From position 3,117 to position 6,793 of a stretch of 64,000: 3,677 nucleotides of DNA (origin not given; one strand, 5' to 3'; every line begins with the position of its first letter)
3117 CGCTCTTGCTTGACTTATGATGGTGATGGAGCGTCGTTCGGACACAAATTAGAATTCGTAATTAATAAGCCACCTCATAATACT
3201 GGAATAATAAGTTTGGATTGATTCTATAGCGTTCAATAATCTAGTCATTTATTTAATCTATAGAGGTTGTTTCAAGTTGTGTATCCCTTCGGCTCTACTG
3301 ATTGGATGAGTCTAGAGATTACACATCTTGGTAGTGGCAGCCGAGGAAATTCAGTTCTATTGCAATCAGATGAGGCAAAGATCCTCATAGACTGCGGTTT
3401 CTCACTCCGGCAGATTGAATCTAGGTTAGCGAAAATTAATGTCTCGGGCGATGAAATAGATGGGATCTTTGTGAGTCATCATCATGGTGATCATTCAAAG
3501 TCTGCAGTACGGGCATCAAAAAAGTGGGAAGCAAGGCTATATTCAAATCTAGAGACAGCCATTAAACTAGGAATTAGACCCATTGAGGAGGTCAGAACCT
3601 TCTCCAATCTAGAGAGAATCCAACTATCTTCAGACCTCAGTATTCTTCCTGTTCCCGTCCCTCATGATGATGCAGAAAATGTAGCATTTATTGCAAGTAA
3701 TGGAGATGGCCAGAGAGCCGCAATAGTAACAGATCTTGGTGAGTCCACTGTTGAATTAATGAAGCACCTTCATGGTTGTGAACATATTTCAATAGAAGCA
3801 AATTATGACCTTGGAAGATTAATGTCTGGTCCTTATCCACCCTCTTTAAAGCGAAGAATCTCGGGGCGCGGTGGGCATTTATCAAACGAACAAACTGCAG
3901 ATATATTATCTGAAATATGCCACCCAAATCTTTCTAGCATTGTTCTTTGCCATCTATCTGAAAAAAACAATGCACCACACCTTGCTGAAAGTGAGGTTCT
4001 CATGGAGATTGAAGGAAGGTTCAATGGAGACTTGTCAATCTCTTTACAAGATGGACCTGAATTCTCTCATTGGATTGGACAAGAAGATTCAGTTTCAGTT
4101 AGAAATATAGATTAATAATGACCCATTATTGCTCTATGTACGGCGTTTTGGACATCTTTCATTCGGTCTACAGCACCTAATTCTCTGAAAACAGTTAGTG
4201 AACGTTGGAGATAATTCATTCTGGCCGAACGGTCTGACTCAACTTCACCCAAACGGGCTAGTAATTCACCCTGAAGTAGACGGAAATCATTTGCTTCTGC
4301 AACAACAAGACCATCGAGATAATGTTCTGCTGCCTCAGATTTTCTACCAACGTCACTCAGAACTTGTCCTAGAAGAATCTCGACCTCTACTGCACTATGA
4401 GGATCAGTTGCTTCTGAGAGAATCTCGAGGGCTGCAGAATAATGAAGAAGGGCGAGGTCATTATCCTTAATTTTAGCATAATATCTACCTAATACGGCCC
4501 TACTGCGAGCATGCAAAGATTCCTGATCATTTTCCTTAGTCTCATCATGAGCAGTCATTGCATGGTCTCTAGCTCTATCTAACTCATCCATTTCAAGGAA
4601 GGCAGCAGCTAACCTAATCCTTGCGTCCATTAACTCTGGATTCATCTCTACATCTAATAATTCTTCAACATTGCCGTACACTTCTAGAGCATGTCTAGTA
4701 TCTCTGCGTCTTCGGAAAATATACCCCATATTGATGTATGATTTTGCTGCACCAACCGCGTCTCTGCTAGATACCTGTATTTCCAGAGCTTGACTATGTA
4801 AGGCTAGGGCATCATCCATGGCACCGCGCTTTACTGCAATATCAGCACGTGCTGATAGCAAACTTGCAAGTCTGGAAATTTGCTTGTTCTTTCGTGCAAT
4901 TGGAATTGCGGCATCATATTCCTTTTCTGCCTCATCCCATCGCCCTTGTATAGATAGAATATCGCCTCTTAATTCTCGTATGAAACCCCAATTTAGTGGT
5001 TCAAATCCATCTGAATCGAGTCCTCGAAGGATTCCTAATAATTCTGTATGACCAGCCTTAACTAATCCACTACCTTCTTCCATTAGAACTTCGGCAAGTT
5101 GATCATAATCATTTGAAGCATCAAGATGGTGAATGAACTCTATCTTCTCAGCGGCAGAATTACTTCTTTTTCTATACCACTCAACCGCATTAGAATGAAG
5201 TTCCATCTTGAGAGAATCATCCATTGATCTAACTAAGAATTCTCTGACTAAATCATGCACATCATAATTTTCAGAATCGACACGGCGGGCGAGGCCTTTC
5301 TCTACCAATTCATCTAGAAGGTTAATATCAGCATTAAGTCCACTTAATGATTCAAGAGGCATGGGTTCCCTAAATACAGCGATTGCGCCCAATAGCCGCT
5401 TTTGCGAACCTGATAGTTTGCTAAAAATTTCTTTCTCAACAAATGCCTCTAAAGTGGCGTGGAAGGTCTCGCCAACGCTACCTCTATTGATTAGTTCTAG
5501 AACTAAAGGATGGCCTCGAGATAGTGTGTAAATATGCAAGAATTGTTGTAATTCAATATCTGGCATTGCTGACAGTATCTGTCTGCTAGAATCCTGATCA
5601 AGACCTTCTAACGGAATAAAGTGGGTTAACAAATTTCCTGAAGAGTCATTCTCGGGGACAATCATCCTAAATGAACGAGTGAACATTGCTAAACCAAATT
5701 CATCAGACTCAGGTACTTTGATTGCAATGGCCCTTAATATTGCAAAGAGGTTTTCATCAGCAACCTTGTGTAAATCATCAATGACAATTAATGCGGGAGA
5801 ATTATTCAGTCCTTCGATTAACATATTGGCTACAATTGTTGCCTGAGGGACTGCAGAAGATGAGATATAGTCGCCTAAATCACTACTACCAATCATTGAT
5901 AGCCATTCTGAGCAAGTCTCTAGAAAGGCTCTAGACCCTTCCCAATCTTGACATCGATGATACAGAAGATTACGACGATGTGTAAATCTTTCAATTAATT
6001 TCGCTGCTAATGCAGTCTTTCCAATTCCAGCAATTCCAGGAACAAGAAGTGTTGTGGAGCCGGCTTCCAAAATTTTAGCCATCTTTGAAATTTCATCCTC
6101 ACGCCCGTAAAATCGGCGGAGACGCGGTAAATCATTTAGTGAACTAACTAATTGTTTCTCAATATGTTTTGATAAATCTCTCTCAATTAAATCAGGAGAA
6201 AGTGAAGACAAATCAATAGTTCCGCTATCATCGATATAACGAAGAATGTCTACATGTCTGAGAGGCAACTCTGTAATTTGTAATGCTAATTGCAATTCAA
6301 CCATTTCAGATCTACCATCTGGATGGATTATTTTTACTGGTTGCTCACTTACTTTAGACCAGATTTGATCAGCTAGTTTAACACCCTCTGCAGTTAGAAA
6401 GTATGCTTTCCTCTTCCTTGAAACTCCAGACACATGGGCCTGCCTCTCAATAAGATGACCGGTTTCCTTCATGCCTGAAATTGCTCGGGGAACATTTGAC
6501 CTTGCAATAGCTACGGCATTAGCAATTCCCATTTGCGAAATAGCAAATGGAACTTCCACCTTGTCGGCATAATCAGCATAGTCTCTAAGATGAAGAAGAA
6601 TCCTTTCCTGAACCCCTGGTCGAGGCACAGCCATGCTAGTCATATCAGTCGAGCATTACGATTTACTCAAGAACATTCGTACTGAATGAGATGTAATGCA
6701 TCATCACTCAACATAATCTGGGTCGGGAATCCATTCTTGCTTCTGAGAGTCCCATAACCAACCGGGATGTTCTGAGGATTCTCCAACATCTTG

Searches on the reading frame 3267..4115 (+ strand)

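Call 14: search_protein_families(library=ncbifam, proteins=[window:3267-4115:+], max_evalue=0.1)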
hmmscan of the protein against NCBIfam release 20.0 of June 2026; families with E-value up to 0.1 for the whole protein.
window:3267-4115:+ (282 aa): 30 families (the best 25 are shown)
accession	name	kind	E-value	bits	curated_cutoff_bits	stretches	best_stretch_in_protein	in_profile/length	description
TIGR02651.1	RNase_Z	equivalog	1.4e-07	30.9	292.95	1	28-76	19-64/302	ribonuclease Z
NF001911.0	PRK00685.1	equivalog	9.5e-07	28.5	144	1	29-110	10-87/228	metal-dependent hydrolase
NF000801.0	PRK00055.1-3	equivalog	1.2e-06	27.8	252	1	28-76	21-66/307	ribonuclease Z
NF045584.1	cas14_MBL_CASP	equivalog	6.6e-06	24.7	800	1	26-78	13-65/612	type VII CRISPR-associated protein Cas14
TIGR03675.1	arCOG00543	equivalog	1.9e-05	23.1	580.2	1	17-77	176-242/631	beta-CASP ribonuclease aCPSF1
NF012229.1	bla_class_B_core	domain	3e-05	24.2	100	1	28-98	16-85/139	metallo-beta-lactamase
NF041809.1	Avs1a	equivalog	0.00012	21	420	1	25-82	5-65/387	AVAST type 1 anti-phage system MBL fold metallo-hydrolase Avs1a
NF002553.0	PRK02113.1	equivalog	0.00015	21.2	386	1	28-76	36-79/252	MBL fold metallo-hydrolase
NF033105.1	bla_subclass_B3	equivalog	0.00015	21.1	240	1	29-98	25-96/257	subclass B3 metallo-beta-lactamase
NF000456.2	blaMSI-1_fam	exception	0.00027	20.3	550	1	28-80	49-103/289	MSI-1 family subclass B3 metallo-beta-lactamase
NF000805.0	PRK00055.2-3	equivalog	0.00035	19.9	416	1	28-77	23-69/307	ribonuclease Z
TIGR03413.1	GSH_gloB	equivalog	0.00057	19.3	200.8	1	37-114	21-94/248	hydroxyacylglutathione hydrolase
NF033106.1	blaL1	exception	0.00092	18.2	560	1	29-101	61-135/290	L1 family subclass B3 metallo-beta-lactamase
TIGR04558.1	SoxH_rel_PQQ_1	hypoth_equivalog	0.0015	17.7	300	1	24-77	31-85/285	quinoprotein relay system zinc metallohydrolase 1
NF053820.1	MBLfold_Strvi7410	exception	0.0024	17.4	525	1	31-80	28-81/343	Strvi_7410 family MBL fold metallo-hydrolase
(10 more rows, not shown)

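Call 72: search_protein_families(library=padloc, proteins=[window:3267-4115:+], max_evalue=0.01)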
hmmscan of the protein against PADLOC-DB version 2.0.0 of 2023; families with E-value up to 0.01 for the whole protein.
window:3267-4115:+ (282 aa): 3 families
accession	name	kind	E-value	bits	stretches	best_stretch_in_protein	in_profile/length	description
PDLC03805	RTasMBL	-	5.3e-07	27.1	1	23-80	8-64/322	DRT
PDLC03854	LmuA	-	2.2e-06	25.1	1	25-86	11-79/345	-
PDLC02158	Avs1a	-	0.0013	16.1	1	26-81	10-68/392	-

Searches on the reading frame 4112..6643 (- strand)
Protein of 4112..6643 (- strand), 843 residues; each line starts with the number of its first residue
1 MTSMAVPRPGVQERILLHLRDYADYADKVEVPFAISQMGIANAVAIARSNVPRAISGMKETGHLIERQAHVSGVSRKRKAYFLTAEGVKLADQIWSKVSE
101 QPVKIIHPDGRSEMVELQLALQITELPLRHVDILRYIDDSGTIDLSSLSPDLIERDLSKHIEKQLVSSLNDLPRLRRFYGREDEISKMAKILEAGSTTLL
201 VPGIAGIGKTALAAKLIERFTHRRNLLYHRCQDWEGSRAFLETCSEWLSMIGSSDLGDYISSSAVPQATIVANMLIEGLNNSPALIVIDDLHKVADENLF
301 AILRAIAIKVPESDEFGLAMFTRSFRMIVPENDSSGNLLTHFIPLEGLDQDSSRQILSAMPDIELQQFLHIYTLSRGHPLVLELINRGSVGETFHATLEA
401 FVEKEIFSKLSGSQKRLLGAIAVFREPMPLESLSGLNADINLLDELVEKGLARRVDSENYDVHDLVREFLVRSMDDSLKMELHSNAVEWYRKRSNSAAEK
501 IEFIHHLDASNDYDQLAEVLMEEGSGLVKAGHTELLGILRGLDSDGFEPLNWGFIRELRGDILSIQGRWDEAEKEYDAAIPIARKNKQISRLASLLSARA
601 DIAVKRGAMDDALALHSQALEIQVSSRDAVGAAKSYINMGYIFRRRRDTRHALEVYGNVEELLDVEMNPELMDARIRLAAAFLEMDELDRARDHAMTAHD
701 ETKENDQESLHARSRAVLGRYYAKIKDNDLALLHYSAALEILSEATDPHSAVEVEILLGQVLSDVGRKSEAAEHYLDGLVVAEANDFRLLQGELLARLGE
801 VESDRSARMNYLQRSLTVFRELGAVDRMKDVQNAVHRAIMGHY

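Call 3: search_protein_families(library=pfam, proteins=[window:4112-6643:-], max_evalue=0.01)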
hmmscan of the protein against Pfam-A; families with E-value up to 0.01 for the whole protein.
window:4112-6643:- (843 aa): 18 families
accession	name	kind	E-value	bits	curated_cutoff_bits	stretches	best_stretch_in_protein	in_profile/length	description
PF13424.12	TPR_12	-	5.4e-16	59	30.1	3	592-656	2-68/77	Tetratricopeptide repeat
PF00515.34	TPR_1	-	6e-11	42.1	27.8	0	718-741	7-30/34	Tetratricopeptide repeat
PF17874.7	TPR_MalT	-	1.7e-09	37.8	45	2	598-774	6-183/336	MalT-like TPR region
PF13191.12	AAA_16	-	2.2e-08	35.2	32.6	1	177-301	1-151/167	AAA ATPase domain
PF07719.23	TPR_2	-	2.3e-07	30.8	27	0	558-580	6-28/34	Tetratricopeptide repeat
PF09976.15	TPR_21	-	9.8e-06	25.9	25.5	1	554-587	147-180/193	Tetratricopeptide repeat-like domain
PF13401.12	AAA_22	-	2.8e-05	24.9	27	1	198-307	7-108/130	AAA domain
PF25201.1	nSTAND6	-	3e-05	24.5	27.7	1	179-224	2-46/148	Novel STAND NTPase 6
PF14559.12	TPR_19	-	0.00019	22.1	25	0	666-693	19-46/68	Tetratricopeptide repeat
PF01637.24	ATPase_2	-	0.00032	21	33.2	1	178-227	1-52/225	ATPase domain predominantly from Archaea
PF13432.12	TPR_16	-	0.00045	21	32.7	0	758-804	3-50/65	Tetratricopeptide repeat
PF13414.12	TPR_11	-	0.00079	19.5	26.8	0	560-582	1-23/42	TPR repeat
PF14938.12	SNAP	-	0.00079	19.4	25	0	565-667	47-149/282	Soluble NSF attachment protein, SNAP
PF13181.12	TPR_8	-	0.0014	19.1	25.7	0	712-741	1-30/34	Tetratricopeptide repeat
PF24883.2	NPHP3_N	-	0.0044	17.7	24.8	0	195-233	21-60/164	Nephrocystin 3, N-terminal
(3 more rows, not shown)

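Call 14: search_protein_families(library=ncbifam, proteins=[window:4112-6643:-], max_evalue=0.1)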
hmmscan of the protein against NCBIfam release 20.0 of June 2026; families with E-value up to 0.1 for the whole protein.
window:4112-6643:- (843 aa): 13 families
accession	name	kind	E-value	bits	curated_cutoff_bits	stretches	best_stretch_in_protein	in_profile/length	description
NF053617.1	SARPRegAfsRStmc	equivalog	3.2e-09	35.3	1430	1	557-757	780-980/986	SARP-family global regulator AfsR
NF003420.0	PRK04841.1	equivalog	2.3e-08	32.5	537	1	395-621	248-480/903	HTH-type transcriptional regulator MalT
NF053520.1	HK_Porph_FimS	equivalog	5.3e-08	31.6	600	2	609-738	140-270/618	sensor histidine kinase FimS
NF047507.1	TPR_BatC_Lepto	exception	3.4e-07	29.9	175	2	595-675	60-133/214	TPR repeat-containing protein BatC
TIGR02917.1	PEP_TPR_lipo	equivalog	3.9e-05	21.7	312.2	1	557-704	129-259/899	XrtA/PEP-CTERM system TPR-repeat protein PrsT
TIGR02928.1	TIGR02928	subfamily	4.4e-05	22.5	181.3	1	177-305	16-156/366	orc1/cdc6 family replication initiation protein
NF053779.1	BT3442_fam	equivalog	0.00039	19.3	940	0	605-740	114-250/563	BT3442 family protein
NF052312.1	T9SS_PorW_SprE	equivalog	0.00055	18.7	250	1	672-835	141-292/716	type IX secretion system periplasmic lipoprotein PorW/SprE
TIGR02521.1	type_IV_pilW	equivalog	0.0045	16.6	154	1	670-746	29-99/234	type IV pilus biogenesis/stability protein PilW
NF052415.1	T3SS_chap_SctY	equivalog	0.016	15.7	70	0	666-717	34-87/106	type III secretion apparatus assembly chaperone SctY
NF053720.1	NsdA_fam_reg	subfamily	0.057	12.9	75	0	755-806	204-255/432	NsdA family TPR-like regulatory protein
NF038310.1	lysogeny_AimR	equivalog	0.076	12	70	0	676-746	192-260/365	AimR family lysis-lysogeny pheromone receptor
NF005115.0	PRK06547.1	equivalog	0.097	12.1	173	0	189-223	8-42/172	hypothetical protein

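Call 72: search_protein_families(library=padloc, proteins=[window:4112-6643:-], max_evalue=0.01)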
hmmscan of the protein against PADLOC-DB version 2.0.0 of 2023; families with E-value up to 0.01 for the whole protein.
window:4112-6643:- (843 aa): 3 families
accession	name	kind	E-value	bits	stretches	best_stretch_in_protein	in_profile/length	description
PDLC04985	PDC-S27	-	7.1e-05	19.9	1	177-302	5-120/484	-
PDLC01169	TPR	-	0.00023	18.6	0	560-652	116-207/252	TPR repeats containing protein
PDLC05079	PDC-S73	-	0.00032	17.6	1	153-223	149-218/752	-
